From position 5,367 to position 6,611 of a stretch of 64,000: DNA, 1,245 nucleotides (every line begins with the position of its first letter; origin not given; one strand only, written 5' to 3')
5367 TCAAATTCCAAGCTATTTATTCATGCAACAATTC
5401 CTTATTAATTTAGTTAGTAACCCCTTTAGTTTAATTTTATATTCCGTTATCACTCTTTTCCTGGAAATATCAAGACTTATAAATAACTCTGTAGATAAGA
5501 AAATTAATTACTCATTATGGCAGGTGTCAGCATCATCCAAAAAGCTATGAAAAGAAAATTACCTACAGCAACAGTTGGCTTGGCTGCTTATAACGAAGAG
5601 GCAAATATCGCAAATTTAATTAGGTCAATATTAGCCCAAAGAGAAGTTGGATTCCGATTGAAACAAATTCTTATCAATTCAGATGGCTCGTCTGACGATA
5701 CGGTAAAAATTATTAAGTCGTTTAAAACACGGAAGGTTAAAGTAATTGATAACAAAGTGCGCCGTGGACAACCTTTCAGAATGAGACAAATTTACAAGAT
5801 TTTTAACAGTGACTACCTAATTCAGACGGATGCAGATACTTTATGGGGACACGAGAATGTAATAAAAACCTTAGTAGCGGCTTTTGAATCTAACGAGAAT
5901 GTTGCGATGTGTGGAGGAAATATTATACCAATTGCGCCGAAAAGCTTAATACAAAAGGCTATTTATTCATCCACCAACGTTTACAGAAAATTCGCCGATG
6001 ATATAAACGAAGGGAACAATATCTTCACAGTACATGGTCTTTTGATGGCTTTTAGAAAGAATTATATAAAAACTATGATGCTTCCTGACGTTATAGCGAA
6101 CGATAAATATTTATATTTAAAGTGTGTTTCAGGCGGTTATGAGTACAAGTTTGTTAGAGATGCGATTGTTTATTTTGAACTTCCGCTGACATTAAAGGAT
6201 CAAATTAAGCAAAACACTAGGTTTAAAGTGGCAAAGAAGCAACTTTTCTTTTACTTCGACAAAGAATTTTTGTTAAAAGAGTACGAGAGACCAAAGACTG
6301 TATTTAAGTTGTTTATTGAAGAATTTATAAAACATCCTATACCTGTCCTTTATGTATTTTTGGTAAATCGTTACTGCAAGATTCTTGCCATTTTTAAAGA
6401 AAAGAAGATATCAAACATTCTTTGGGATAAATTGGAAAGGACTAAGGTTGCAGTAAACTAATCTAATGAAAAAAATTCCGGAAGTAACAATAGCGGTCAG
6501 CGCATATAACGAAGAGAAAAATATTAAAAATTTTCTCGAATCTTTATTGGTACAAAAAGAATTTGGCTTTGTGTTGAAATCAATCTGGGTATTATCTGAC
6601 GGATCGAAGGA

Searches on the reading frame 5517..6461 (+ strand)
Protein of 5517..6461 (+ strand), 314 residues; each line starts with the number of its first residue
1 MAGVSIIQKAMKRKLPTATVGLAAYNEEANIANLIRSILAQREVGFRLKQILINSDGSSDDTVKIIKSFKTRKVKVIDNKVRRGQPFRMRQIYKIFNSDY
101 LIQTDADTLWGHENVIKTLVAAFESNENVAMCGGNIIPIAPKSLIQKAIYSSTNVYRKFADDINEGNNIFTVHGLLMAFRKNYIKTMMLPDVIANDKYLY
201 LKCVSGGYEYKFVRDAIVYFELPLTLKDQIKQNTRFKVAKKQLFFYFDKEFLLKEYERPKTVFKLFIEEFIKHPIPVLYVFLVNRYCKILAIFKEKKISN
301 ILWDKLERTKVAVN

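Call 41: search_protein_families(library=pfam, proteins=[window:5517-6461:+], max_evalue=0.00001)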
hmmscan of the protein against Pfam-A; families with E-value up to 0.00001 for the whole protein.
window:5517-6461:+ (314 aa): 3 families
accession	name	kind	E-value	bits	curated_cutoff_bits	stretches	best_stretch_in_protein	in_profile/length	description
PF00535.33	Glycos_transf_2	-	5.1e-19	69.3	23.3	1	20-185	2-165/168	Glycosyl transferase family 2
PF13641.12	Glyco_tranf_2_3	-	2.1e-11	44.8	27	1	19-235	4-226/230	Glycosyltransferase like family 2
PF13632.12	Glyco_trans_2_3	-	1.1e-07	32.3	27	1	105-239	6-142/198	Glycosyl transferase family group 2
